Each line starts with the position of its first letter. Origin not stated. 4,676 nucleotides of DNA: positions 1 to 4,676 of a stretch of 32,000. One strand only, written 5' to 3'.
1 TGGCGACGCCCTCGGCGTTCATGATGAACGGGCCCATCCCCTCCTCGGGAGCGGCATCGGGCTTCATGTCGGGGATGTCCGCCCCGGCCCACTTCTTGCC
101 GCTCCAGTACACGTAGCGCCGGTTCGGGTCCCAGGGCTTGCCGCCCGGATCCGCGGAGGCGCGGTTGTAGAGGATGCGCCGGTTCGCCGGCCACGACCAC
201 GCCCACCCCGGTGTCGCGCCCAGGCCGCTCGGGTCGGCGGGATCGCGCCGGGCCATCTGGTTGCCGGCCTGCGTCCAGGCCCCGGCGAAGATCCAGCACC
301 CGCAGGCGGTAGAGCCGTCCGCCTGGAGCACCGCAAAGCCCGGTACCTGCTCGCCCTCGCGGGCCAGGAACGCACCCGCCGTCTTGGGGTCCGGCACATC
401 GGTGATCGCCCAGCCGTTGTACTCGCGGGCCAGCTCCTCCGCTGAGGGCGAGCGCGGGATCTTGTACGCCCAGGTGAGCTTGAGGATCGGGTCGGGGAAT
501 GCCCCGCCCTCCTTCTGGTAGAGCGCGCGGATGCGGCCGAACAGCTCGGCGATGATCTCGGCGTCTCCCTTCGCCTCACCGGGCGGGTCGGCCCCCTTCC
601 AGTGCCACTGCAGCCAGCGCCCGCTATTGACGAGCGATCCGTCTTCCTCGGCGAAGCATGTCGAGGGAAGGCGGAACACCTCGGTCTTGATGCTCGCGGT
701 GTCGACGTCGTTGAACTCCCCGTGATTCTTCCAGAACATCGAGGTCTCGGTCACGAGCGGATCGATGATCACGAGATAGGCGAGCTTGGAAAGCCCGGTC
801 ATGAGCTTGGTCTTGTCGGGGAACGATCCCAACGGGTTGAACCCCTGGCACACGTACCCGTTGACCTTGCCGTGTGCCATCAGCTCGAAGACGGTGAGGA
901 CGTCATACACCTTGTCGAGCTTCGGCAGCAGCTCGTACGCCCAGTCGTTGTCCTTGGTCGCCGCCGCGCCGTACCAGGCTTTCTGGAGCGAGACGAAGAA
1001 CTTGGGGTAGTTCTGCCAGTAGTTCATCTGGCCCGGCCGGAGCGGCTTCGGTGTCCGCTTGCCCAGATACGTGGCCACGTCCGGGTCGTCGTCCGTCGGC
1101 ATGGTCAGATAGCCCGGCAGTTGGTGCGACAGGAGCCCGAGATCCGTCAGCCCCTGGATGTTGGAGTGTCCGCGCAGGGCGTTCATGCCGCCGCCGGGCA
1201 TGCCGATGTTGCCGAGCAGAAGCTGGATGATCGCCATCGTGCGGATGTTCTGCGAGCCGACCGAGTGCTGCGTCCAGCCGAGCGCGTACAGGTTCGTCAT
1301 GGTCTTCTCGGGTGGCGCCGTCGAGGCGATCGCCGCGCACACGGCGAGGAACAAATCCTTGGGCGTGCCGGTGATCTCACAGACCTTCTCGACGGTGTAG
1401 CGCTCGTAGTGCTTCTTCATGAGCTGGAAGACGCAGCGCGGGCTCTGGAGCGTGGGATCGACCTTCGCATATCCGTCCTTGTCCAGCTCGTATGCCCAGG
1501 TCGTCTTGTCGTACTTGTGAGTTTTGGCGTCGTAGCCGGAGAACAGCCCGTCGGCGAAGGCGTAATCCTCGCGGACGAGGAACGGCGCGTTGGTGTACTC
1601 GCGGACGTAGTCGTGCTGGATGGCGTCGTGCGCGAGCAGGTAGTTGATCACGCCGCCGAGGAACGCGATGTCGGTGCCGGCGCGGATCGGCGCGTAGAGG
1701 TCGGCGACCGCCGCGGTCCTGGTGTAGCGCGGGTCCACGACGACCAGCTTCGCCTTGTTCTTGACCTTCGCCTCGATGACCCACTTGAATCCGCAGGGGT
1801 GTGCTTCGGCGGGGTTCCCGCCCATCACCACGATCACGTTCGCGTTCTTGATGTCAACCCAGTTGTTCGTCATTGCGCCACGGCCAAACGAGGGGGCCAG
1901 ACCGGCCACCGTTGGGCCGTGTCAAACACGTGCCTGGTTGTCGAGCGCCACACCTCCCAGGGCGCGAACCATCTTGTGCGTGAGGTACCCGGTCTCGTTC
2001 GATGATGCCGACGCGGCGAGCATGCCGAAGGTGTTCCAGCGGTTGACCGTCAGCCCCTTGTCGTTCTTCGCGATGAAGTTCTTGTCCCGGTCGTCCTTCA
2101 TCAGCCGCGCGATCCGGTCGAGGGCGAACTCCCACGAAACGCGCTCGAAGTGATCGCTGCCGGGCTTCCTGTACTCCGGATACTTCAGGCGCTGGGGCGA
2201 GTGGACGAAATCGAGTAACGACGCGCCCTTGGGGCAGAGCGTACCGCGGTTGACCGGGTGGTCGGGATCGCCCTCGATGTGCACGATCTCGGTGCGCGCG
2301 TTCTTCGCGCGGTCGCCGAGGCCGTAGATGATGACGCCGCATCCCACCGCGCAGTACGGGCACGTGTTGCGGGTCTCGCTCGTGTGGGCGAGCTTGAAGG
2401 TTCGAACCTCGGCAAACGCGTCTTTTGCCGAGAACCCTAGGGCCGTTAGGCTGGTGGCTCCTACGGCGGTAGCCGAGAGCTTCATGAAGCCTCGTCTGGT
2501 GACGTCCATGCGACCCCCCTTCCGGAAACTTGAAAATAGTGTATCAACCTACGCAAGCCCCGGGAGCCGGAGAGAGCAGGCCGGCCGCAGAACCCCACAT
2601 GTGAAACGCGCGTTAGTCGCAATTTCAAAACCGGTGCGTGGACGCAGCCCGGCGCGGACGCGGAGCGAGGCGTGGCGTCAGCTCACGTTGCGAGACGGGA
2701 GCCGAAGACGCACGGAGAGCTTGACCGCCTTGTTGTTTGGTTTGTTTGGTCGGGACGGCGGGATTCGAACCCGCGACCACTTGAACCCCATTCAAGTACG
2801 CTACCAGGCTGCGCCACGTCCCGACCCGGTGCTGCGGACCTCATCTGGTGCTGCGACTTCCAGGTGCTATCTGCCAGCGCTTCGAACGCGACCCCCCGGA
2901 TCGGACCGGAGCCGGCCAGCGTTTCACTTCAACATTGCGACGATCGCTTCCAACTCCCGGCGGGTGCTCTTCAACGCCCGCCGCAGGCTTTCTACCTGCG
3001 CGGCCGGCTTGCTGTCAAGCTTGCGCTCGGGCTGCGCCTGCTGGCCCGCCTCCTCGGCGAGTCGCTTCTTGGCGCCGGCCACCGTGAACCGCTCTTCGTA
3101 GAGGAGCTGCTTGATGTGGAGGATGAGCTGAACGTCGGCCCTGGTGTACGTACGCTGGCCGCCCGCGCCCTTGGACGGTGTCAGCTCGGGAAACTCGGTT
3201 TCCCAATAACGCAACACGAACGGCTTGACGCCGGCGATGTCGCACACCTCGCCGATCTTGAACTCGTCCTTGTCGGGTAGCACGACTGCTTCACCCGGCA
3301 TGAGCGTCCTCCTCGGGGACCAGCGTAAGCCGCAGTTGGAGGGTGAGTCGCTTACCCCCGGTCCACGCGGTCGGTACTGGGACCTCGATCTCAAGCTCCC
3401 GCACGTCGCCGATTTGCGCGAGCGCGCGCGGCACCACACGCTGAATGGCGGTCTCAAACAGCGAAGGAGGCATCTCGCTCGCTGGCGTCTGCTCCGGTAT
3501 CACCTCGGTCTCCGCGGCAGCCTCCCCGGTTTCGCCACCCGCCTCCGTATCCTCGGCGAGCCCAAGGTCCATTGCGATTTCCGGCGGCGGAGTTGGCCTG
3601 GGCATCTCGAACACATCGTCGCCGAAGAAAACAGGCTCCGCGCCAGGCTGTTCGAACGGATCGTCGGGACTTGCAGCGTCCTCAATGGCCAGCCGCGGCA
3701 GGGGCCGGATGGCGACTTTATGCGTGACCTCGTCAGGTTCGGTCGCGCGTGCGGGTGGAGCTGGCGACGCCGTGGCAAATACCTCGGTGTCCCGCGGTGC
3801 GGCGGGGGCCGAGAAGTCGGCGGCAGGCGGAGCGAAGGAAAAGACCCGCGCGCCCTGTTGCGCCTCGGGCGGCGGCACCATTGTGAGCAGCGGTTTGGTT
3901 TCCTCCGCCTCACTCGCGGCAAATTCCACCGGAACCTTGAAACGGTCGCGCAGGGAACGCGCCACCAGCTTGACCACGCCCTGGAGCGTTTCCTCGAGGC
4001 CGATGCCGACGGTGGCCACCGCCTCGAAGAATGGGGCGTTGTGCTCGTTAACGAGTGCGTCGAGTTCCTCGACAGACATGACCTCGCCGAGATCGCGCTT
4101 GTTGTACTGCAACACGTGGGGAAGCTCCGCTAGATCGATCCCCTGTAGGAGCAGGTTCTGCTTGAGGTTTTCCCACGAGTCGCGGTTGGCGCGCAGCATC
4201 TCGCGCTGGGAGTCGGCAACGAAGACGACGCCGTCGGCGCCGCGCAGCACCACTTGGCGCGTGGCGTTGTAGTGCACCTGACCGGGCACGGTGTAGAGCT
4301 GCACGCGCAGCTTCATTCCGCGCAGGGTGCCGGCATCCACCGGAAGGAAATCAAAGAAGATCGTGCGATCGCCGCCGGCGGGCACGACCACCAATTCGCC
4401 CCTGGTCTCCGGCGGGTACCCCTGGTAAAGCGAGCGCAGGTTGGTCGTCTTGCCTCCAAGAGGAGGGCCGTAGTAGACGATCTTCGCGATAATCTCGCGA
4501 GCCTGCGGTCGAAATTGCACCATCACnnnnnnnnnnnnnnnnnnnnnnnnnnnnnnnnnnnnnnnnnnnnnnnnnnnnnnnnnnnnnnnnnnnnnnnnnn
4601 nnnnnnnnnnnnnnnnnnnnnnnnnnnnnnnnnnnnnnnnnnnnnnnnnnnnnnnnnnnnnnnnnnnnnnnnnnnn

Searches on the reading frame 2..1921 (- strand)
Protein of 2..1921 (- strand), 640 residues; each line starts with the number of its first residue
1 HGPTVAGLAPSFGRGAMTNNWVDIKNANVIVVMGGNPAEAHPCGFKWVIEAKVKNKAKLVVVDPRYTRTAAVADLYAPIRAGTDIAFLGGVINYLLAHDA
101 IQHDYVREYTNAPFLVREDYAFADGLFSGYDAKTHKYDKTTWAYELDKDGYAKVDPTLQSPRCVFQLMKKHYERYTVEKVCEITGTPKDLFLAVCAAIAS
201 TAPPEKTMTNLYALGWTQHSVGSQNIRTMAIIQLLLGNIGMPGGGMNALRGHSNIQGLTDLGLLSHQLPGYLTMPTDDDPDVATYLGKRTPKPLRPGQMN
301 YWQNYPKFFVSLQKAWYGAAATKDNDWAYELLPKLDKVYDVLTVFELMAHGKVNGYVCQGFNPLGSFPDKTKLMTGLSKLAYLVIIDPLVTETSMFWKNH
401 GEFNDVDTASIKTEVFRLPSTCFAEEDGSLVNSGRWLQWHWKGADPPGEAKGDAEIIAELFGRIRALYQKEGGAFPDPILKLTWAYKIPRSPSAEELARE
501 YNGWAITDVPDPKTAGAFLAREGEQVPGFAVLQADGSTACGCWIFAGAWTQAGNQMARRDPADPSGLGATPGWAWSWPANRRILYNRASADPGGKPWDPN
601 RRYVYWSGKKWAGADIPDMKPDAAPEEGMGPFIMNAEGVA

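Call 7: search_protein_families(library=pfam, proteins=[window:2-1921:-], max_evalue=0.001)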
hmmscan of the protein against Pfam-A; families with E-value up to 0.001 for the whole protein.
window:2-1921:- (640 aa): 1 family
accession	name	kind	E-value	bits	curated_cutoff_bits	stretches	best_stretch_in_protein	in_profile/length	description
PF00384.28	Molybdopterin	-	1.1e-20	74.4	24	2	16-393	97-300/353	Molybdopterin oxidoreductase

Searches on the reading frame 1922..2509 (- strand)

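Call 7: search_protein_families(library=pfam, proteins=[window:1922-2509:-], max_evalue=0.001)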
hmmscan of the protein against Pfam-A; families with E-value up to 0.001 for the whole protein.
window:1922-2509:- (195 aa): 2 families
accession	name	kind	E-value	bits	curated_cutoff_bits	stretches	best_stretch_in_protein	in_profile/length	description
PF04879.21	Molybdop_Fe4S4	-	9.5e-18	64.4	22.7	1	45-104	3-55/55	Molybdopterin oxidoreductase Fe4S4 domain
PF00384.28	Molybdopterin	-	2.1e-05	24.1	24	1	107-186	1-69/353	Molybdopterin oxidoreductase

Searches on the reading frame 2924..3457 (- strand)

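Call 7: search_protein_families(library=pfam, proteins=[window:2924-3457:-], max_evalue=0.001)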
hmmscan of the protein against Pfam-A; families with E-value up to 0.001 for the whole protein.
window:2924-3457:- (177 aa): 2 families
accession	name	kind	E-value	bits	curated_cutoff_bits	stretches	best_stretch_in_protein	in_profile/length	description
PF13411.12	MerR_1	-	4e-18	65.7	21.6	1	66-135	1-68/69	MerR HTH family regulatory protein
PF00376.29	MerR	-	1.1e-06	28.8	28.2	1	67-104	1-38/38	MerR family regulatory protein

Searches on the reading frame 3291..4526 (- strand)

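Call 7: search_protein_families(library=pfam, proteins=[window:3291-4526:-], max_evalue=0.001)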
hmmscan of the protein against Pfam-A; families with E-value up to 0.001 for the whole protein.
window:3291-4526:- (411 aa): 2 families
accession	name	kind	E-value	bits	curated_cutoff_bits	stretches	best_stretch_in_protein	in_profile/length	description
PF00071.28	Ras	-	2.5e-06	27.6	21.6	1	54-188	30-160/162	Ras family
PF00025.27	Arf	-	0.00021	21.3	22.3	0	68-175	53-161/174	ADP-ribosylation factor family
